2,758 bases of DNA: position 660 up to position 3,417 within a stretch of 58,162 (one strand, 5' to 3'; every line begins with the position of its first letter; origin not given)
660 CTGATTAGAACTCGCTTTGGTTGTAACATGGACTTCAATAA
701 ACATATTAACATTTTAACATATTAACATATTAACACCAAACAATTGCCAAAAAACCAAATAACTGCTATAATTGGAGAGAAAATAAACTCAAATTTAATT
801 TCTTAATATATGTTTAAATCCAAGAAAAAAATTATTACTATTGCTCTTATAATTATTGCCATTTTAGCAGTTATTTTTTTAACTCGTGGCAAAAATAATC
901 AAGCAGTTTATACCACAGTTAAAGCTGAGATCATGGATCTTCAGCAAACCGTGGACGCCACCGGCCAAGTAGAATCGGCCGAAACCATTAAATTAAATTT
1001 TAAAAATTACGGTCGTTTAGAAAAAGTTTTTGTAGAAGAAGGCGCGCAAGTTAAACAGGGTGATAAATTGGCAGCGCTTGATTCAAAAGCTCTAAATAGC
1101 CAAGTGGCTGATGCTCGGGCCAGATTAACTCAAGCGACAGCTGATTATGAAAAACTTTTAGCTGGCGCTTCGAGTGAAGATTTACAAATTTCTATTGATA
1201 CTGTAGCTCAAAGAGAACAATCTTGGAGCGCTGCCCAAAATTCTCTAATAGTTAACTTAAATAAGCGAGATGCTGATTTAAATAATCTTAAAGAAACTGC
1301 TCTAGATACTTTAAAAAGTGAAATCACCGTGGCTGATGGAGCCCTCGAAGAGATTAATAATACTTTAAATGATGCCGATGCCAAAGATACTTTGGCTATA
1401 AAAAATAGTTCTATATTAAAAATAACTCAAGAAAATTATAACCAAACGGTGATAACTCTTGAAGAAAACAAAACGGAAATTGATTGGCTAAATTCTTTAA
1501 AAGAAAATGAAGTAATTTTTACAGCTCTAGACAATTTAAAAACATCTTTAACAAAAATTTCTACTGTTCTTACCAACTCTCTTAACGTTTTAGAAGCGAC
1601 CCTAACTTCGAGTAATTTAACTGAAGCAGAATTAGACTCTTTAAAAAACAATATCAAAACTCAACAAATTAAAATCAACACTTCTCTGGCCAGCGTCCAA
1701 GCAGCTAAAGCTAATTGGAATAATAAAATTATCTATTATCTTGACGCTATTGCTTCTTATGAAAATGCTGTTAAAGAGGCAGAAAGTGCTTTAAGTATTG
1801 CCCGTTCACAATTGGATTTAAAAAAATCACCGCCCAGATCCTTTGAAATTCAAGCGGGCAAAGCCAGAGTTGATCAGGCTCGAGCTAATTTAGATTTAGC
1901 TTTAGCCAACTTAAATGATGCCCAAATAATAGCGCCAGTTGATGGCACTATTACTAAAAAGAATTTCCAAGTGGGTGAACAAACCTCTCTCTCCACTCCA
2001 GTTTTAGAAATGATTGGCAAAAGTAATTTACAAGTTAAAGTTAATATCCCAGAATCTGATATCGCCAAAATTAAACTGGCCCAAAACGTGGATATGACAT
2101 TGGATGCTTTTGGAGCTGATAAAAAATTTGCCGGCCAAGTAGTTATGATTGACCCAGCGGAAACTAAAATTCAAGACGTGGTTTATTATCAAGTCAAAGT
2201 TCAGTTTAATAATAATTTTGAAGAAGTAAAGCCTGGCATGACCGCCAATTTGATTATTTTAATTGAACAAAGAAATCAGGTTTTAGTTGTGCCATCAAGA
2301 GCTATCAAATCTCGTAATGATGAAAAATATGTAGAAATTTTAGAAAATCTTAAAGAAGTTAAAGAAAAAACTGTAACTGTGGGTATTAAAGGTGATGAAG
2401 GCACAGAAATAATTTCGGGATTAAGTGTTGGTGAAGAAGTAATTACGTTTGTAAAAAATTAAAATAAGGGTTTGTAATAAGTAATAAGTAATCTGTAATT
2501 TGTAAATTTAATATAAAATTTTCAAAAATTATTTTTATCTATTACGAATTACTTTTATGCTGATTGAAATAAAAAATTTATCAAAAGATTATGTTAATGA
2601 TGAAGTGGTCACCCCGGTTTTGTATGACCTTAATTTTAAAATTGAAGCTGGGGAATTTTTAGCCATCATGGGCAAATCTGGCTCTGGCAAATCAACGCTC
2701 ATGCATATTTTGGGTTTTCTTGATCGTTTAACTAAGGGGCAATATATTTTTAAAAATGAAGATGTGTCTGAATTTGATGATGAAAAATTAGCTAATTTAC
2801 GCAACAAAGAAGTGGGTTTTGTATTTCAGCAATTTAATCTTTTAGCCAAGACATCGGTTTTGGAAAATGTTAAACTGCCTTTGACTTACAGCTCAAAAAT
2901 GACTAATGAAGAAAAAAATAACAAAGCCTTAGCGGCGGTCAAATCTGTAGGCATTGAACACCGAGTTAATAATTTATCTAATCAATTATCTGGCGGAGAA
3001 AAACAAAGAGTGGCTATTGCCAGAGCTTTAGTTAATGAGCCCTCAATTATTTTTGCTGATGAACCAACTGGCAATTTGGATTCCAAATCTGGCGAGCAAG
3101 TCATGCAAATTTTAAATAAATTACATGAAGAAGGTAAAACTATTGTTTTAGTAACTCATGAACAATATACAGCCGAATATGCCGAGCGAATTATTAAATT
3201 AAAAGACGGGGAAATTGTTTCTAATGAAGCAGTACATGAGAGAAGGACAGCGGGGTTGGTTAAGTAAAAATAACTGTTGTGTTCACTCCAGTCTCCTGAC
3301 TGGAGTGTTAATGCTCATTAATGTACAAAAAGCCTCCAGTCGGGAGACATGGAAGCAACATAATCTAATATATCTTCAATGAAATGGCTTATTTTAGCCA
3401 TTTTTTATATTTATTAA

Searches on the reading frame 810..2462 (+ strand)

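Call 98: search_protein_families(library=pfam, proteins=[window:810-2462:+], max_evalue=0.0001)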
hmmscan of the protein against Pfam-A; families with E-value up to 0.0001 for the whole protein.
window:810-2462:+ (550 aa): 4 families
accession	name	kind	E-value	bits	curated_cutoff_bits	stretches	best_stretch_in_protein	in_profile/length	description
PF16576.10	HlyD_D23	-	7.5e-18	65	30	1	274-479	29-214/214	Barrel-sandwich domain of CusB or HlyD membrane-fusion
PF13437.12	HlyD_3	-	3.8e-13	50.5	22.2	1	373-465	2-94/106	HlyD family secretion protein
PF13533.13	Biotin_lipoyl_2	-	2.3e-07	30.9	29.8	1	68-91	9-32/32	Biotin-lipoyl like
PF17045.10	CEP63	-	5.2e-05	23.6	33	0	126-188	14-74/263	Centrosomal protein of 63 kDa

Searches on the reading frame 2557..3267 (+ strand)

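Call 98: search_protein_families(library=pfam, proteins=[window:2557-3267:+], max_evalue=0.0001)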
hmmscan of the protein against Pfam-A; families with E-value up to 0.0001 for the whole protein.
window:2557-3267:+ (236 aa): 4 families
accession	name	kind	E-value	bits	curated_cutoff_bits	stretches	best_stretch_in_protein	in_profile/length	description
PF00005.33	ABC_tran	-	4.6e-33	115.1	25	1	23-171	2-136/137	ABC transporter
PF02463.25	SMC_N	-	1.2e-08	35.1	40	1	33-216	25-212/220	RecF/RecN/SMC N terminal domain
PF13304.12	AAA_21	-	1.4e-06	29.1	27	0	35-63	2-27/304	AAA domain, putative AbiEii toxin, Type IV TA system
PF03266.21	NTPase_1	-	6.3e-05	23.3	23.9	0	120-222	55-154/168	NTPase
